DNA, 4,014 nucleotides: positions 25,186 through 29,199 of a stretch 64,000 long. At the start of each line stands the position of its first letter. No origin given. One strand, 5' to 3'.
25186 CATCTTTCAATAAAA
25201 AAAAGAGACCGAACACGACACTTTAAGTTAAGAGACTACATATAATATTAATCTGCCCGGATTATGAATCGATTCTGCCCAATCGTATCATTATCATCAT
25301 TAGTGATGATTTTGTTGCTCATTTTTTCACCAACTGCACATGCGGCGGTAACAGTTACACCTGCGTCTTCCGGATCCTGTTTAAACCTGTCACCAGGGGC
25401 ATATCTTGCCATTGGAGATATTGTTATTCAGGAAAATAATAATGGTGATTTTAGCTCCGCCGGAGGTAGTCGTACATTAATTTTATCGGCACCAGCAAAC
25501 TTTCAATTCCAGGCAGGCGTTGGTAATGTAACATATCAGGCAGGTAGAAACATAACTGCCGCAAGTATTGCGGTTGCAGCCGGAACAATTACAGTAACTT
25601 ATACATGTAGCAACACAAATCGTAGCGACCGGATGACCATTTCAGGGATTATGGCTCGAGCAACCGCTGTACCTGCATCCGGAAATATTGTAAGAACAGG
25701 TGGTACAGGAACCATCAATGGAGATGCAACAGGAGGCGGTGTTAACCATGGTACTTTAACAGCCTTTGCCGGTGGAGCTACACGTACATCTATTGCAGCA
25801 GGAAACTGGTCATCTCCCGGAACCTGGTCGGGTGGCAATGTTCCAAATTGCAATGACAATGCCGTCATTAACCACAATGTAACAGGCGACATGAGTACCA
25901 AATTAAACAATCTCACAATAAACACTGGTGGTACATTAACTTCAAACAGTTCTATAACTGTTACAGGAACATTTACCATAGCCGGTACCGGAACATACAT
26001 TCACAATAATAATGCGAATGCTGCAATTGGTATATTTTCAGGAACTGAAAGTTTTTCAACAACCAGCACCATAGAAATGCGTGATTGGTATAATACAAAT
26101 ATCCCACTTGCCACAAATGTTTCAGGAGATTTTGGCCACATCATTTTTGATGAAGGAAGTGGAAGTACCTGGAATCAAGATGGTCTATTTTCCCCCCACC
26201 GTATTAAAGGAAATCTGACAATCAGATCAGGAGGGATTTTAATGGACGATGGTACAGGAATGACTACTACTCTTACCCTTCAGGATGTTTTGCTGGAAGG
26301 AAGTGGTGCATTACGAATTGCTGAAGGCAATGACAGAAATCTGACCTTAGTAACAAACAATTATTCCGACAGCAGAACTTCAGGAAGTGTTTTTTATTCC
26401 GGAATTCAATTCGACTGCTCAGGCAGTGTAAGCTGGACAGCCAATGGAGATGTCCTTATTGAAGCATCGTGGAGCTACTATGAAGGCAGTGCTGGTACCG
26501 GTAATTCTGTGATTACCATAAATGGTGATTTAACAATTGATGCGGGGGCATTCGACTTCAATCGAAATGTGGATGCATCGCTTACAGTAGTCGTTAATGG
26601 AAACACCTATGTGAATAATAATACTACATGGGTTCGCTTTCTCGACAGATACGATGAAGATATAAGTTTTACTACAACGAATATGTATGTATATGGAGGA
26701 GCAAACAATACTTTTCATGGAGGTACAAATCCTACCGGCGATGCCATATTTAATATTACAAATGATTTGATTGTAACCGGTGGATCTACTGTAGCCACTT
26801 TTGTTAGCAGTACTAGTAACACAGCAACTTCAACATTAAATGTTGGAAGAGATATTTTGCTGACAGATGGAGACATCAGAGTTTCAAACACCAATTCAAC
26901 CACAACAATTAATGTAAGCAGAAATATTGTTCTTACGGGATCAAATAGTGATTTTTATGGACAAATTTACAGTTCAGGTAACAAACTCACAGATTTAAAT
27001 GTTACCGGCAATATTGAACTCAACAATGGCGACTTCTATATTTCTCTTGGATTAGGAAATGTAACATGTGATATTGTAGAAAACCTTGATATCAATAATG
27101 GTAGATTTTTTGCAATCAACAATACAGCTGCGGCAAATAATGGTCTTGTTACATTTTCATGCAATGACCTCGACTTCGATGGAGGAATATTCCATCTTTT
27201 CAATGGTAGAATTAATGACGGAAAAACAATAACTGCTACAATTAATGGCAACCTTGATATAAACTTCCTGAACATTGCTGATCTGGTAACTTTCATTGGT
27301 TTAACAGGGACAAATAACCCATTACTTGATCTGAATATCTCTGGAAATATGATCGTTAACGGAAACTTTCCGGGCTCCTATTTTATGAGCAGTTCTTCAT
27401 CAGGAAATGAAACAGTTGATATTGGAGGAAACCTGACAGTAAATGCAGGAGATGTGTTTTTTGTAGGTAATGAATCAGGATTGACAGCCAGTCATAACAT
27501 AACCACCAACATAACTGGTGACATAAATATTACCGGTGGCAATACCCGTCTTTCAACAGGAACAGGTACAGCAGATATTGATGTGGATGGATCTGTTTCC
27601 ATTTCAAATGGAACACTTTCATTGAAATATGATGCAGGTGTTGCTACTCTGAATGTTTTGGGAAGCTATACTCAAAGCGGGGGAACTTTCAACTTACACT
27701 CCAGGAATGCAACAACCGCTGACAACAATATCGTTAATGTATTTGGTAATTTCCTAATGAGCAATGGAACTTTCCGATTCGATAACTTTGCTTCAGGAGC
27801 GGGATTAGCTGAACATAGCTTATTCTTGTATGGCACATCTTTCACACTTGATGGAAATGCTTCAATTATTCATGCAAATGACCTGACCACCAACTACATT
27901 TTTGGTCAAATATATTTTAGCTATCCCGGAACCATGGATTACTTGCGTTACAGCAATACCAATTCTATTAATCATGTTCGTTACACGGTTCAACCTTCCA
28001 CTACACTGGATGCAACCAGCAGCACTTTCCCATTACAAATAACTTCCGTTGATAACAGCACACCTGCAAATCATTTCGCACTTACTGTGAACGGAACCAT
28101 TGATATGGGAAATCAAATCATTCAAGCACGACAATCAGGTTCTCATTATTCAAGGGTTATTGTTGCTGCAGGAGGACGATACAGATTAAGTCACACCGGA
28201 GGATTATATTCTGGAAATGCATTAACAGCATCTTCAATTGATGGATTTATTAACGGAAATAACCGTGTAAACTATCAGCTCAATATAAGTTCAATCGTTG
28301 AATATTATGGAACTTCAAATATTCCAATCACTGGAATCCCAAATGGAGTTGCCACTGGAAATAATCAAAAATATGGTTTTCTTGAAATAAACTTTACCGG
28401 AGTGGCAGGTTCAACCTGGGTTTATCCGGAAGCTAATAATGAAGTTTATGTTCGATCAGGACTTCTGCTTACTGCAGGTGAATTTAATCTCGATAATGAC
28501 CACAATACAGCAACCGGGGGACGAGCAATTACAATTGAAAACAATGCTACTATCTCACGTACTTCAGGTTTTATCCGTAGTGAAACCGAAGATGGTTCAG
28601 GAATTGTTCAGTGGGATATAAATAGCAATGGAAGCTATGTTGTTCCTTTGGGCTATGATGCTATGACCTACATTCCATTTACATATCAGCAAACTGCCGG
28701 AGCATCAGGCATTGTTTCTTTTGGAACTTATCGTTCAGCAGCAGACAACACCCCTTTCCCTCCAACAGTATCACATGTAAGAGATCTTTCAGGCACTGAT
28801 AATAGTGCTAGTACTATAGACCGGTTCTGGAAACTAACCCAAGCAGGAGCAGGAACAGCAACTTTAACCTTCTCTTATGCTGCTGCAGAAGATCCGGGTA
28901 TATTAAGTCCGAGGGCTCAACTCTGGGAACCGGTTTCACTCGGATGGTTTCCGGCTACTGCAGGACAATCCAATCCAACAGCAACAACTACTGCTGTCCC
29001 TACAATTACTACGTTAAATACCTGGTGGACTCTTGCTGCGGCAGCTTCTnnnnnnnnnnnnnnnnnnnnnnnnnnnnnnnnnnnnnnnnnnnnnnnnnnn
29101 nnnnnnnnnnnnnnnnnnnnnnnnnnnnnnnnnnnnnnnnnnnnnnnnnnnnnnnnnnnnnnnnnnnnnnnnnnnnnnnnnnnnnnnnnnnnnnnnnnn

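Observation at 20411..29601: Divergently transcribed pair of ~1450-aa paralogous T9SS beta-helix surface proteins sharing one 530-bp control region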

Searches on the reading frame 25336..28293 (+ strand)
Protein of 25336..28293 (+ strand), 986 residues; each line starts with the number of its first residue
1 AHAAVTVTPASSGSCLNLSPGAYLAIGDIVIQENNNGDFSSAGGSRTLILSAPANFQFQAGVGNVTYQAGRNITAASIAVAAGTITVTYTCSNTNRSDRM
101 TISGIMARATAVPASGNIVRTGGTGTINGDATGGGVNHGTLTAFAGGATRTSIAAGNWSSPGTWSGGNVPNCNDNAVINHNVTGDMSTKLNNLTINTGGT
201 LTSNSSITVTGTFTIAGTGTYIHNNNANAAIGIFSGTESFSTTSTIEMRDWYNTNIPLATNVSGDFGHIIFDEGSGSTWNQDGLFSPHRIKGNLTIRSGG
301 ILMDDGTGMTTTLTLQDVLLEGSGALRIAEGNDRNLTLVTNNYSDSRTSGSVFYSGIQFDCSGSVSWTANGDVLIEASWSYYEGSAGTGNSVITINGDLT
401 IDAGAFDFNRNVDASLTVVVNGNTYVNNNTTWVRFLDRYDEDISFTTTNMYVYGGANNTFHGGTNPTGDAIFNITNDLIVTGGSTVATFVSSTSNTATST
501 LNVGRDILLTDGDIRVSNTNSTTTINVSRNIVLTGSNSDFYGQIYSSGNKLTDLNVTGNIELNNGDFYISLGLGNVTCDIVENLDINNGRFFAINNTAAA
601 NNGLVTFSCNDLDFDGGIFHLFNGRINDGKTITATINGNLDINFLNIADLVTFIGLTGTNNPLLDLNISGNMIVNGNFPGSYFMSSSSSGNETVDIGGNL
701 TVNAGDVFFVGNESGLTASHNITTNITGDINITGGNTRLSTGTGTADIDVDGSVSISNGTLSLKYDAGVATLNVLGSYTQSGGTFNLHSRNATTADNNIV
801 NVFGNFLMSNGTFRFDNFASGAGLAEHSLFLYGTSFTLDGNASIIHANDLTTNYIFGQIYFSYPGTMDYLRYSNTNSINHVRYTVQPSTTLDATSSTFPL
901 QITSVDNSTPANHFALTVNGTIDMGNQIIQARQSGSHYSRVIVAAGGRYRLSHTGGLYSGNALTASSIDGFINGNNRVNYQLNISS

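Call 42: predict_structure(alignment_id=A4)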
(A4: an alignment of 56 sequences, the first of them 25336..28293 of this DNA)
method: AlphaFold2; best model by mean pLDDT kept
length: 986 residues; sequences in the alignment: 56
mean_pLDDT: 91.9   pTM: 0.78
mean pLDDT of the five models: 91.9, 91.1, 90.3, 89.7, 89.2
residues with pLDDT >= 90: 716; 70-90: 253; 50-70: 14; < 50: 3
segments of 3 or more residues with pLDDT < 50: 1-3
pLDDT, mean of each block of 10 residues (from residue 1): 69 79 89 82 84 92 89 91 93 85 91 84 83 83 78 94 87 90 91 95 93 95 89 89 95 90 92 85 94 95 92 97 94 94 89 89 95 96 83 98 93 94 93 90 97 94 91 98 95 95 98 96 98 97 95 98 97 96 98 88 95 98 92 98 97 88 97 94 94 98 96 77 98 96 95 98 93 98 94 86 97 86 87 97 90 89 97 92 96 96 89 92 96 88 96 90 88 89 94
secondary structure, 60 per line:
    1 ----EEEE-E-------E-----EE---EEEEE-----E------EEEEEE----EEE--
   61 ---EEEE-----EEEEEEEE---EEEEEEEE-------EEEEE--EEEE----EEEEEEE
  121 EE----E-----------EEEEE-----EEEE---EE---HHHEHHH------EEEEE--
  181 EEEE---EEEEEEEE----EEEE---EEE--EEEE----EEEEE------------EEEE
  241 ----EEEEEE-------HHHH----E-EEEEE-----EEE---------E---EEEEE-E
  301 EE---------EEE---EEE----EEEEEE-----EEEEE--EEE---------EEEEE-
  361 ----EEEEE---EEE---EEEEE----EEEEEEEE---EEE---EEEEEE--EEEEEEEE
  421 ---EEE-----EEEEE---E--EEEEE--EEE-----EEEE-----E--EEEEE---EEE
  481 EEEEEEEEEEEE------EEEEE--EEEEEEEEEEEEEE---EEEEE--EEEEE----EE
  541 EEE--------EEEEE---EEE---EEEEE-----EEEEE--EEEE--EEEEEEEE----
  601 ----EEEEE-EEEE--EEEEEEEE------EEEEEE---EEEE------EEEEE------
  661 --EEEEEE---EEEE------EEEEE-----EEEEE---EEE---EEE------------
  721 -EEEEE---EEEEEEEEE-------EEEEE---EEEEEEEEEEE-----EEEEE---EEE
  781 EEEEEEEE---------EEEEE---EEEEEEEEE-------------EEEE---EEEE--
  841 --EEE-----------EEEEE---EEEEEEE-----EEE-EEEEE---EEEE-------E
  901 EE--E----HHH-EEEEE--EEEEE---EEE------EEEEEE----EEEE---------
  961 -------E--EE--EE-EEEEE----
elements in order (helices of 4 or more, strands of 3 or more residues): E5-8 E29-33 E46-51 E56-58 E64-67 E73-80 E84-91 E99-103 E106-109 E114-122 E139-143 E149-152 E174-178 E181-184 E188-195 E200-203 E207-209 E212-215 E220-224 E237-240 E245-250 H258-261 E268-272 E278-280 E294-298 E300-302 E312-314 E318-320 E325-330 E336-340 E343-345 E355-359 E365-369 E373-375 E379-383 E388-395 E399-401 E405-410 E413-420 E424-426 E432-436 E443-447 E450-452 E458-461 E470-474 E478-492 E499-503 E506-519 E523-527 E530-534 E539-543 E552-556 E560-562 E566-570 E576-580 E583-586 E589-596 E605-609 E611-614 E617-624 E631-636 E640-643 E650-654 E663-668 E672-675 E682-686 E692-696 E700-702 E706-708 E722-726 E730-738 E746-750 E754-764 E770-774 E778-788 E798-802 E806-814 E828-831 E835-838 E843-845 E857-861 E865-871 E877-879 E881-885 E889-892 E900-902 E914-918 E921-925 E929-931 E938-943 E948-951 E978-982
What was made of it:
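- On Right-handed parallel beta-helix / beta-solenoid fold: AF2 model with pLDDT 91.9, about 78 short strands over residues 170-960 (call 42).
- Checked: The AF2 model of B25-1010 has pLDDT 91.9 and pTM 0.78, and is all-beta, with about 78 short strands over roughly 780 residues (call 42).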

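Call 44: fold_search(model_id=the predicted structure, library=pdb)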
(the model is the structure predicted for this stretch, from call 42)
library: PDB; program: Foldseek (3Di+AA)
matches with E <= 10: 466; with E <= 0.001: 0
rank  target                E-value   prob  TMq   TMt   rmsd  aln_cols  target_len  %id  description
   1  2xdh                  5.1e-03  1.00  0.10  0.54   5.5       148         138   19  Non-cellulosomal cohesin from the hyperthermophilic archaeon Archaeoglobus fulgidus (released 2010-05-26)
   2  1g1k_A                1.9e-02  0.99  0.10  0.42   7.4       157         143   15  COHESIN MODULE FROM THE CELLULOSOME OF CLOSTRIDIUM CELLULOLYTICUM (released 2000-11-22)
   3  3rkp_B                1.9e-02  0.99  0.09  0.23   7.5       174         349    7  Crystal structure of BcpA*(D312A), the major pilin subunit of Bacillus cereus (released 2012-05-30)
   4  3p4g_B                2.5e-02  0.97  0.16  0.42   9.4       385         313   15  X-ray crystal structure of a hyperactive, Ca2+-dependent, beta-helical antifreeze protein from an Antarctic bacterium (released 2011-04-27)
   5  3rkp_A                2.6e-02  0.99  0.09  0.23   7.5       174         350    8  Crystal structure of BcpA*(D312A), the major pilin subunit of Bacillus cereus (released 2012-05-30)
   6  3h09_B                3.9e-02  0.08  0.09  0.09  20.5       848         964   10  The structure of Haemophilus influenzae IgA1 protease (released 2009-04-21)
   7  9ifr                  5.8e-02  1.00  0.09  0.53   5.1       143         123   15  CLIPPER domain from the Gram-negative fibrillar adhesin "B9T28_05395 (released 2025-11-26)
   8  4lee_A                6.1e-02  0.92  0.08  0.20  13.6       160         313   12  Structure of the Als3 adhesin from Candida albicans, residues 1-313 (mature sequence), triple mutant in the binding ca (released 2014-05-14)
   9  3p4g_A                6.6e-02  0.77  0.14  0.37  11.0       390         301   14  X-ray crystal structure of a hyperactive, Ca2+-dependent, beta-helical antifreeze protein from an Antarctic bacterium (released 2011-04-27)
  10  9m00_A                6.9e-02  0.97  0.09  0.22   7.6       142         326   13  Crystal Structure of the Basal pilin EbpB from Enterococcus faecalis with a partially disordered N-terminal domain. (released 2025-07-16)
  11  3kpt_B                6.9e-02  0.96  0.09  0.22   7.6       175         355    8  Crystal structure of BcpA, the major pilin subunit of Bacillus cereus (released 2009-11-24)
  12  9lr7_D                9.4e-02  0.97  0.09  0.20   7.6       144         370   15  Crystal Structure of the Basal pilin EbpB from Enterococcus faecalis. (released 2025-07-16)
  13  2y7l_A                9.4e-02  0.95  0.08  0.23  13.0       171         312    9  Structure of N-terminal domain of Candida albicans Als9-2 in complex with human fibrinogen gamma peptide (released 2011-10-05)
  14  3p4g_C                9.9e-02  0.97  0.17  0.47   8.9       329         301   17  X-ray crystal structure of a hyperactive, Ca2+-dependent, beta-helical antifreeze protein from an Antarctic bacterium (released 2011-04-27)
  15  2x9z                  1.0e-01  0.96  0.09  0.29  10.8       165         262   13  STRUCTURE OF THE PILUS BACKBONE (RRGB) FROM STREPTOCOCCUS PNEUMONIAE (released 2010-06-30)
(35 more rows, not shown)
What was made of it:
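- Closest known: Fibrillar adhesins with a beta-solenoid stalk. Same: These are the best solved structural matches for the solenoid (call 44).
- All Foldseek matches of the solenoid to solved structures have E > 1e-3 (call 44).
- Tried and rejected: On the N-terminal model nothing fell below E = 1e-3 (call 44).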

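Call 70: fold_search(model_id=the predicted structure, library=viral)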
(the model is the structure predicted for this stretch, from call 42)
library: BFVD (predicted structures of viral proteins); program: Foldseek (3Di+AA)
matches with E <= 10: 526; with E <= 0.001: 4
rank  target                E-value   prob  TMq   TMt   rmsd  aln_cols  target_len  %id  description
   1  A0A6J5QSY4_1          1.8e-04  0.87  0.20  0.16  23.6      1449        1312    7  Carbohydrate-binding, CenC-like [uncultured Caudovirales phage]
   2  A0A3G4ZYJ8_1          7.3e-04  0.97  0.20  0.21  20.3       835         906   14  Peptidase S74 domain-containing protein [Gaeavirus sp.]
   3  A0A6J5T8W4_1          8.3e-04  0.47  0.13  0.15  25.8      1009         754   14  Parallel beta-helix repeat [uncultured Caudovirales phage]
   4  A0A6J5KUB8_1          9.5e-04  0.84  0.18  0.20  17.6      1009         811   14  Uncharacterized protein [uncultured Caudovirales phage]
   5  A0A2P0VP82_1          1.5e-03  0.21  0.10  0.08  31.5       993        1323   12  Uncharacterized protein [Tetraselmis virus 1]
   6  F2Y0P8                1.9e-03  0.25  0.08  0.14  23.7       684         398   10  (no name in the UniProt tables at hand)
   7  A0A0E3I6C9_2          2.5e-03  0.47  0.16  0.17  17.4       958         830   13  Baseplate wedge initiator [Synechococcus phage ACG-2014f]
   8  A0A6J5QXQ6            3.0e-03  0.11  0.08  0.07  40.5      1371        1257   13  Uncharacterized protein [uncultured Caudovirales phage]
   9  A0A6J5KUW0            3.6e-03  0.72  0.19  0.18  51.3       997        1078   12  Autotransporter beta-domain containing protein [uncultured Caudovirales phage]
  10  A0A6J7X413            5.1e-03  0.30  0.13  0.15  22.3      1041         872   15  Uncharacterized protein [uncultured Caudovirales phage]
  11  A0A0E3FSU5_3          5.6e-03  0.25  0.12  0.11  33.3       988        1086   12  Baseplate wedge initiator [Synechococcus phage ACG-2014f]
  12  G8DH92                6.9e-03  0.30  0.14  0.10  46.8      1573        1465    7  (no name in the UniProt tables at hand)
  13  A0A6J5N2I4            7.2e-03  0.82  0.25  0.28  16.7      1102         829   11  Uncharacterized protein [uncultured Caudovirales phage]
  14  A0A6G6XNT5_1          1.6e-02  0.84  0.18  0.20  14.7       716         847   14  (no name in the UniProt tables at hand)
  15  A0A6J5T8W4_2          1.6e-02  0.18  0.11  0.13  26.5       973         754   13  Parallel beta-helix repeat [uncultured Caudovirales phage]
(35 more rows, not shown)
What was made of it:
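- On Right-handed parallel beta-helix / beta-solenoid fold: Weak matches to 3p4g and to phage parallel beta-helix proteins (calls 44, 70).
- Checked: Foldseek gives weak matches to beta-solenoids, both solved (3p4g, probability 0.97, TM 0.42-0.47, E > 1e-3) and phage-encoded (calls 44, 70).
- The solenoid resembles the MpAFP adhesin solenoid 3p4g (call 44) and phage parallel beta-helix proteins (call 70). The phage beta-helix matches include depolymerase-type proteins (call 70). Matches to GH87 and pectate lyase have probability <= 0.07 (calls 44, 70).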

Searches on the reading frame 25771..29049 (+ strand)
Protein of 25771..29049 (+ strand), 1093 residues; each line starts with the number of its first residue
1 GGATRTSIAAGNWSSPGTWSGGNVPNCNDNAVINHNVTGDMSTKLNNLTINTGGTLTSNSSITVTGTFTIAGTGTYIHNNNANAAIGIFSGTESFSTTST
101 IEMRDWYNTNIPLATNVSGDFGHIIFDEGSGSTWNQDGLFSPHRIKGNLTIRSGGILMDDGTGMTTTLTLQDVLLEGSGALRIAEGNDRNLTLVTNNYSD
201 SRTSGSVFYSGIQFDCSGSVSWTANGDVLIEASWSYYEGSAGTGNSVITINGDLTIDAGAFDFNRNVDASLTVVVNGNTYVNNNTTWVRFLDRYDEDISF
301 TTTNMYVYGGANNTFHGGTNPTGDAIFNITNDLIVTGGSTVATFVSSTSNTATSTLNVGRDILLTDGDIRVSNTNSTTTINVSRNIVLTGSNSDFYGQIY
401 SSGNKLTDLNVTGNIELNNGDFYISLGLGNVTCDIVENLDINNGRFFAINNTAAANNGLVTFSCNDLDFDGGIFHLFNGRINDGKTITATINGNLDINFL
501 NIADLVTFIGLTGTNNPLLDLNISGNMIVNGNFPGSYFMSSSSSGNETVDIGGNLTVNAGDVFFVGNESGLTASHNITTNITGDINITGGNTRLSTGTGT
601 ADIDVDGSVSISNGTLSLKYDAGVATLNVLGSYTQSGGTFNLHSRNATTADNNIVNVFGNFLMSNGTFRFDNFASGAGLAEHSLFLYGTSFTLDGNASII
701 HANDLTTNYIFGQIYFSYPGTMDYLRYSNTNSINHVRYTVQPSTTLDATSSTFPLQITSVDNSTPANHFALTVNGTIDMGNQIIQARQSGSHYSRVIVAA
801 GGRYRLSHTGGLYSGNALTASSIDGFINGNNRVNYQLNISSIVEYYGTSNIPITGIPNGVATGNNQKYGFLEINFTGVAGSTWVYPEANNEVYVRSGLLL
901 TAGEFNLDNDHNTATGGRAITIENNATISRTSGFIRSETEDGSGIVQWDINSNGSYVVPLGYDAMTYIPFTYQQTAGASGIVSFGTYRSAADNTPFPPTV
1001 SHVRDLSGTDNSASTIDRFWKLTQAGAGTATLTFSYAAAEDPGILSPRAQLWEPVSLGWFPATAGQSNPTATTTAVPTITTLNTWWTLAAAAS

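Call 74: search_protein_representatives(protein=window:25771-29049:+)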
Query: 1093 residues. Proteins with E-value up to 0.001 (for the whole library): 545; up to 1e-10: 299; up to 1e-30: 105. The best 150 are listed.
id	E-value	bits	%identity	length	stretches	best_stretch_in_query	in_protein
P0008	0.0e+00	1186.6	53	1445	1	7-1093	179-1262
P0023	5.9e-267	905.3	45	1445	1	2-1092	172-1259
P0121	1.4e-241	821.2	45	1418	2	2-651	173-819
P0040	3.2e-238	810.1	59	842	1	2-677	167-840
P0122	8.1e-231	785.6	42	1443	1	2-1091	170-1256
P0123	3.2e-204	697.6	38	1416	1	2-1089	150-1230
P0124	3.0e-202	691.1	50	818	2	461-1091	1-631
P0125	3.8e-159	548.4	41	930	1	38-875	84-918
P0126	1.2e-146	507.0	42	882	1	2-697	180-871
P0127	6.8e-140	484.6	39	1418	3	369-1091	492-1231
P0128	5.3e-139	481.6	38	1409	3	408-1091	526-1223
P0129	1.5e-134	466.9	39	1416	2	346-1091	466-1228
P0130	2.2e-129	449.8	42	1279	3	346-1090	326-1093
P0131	3.0e-127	442.7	40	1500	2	439-1080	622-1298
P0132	4.2e-124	432.3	37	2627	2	399-1089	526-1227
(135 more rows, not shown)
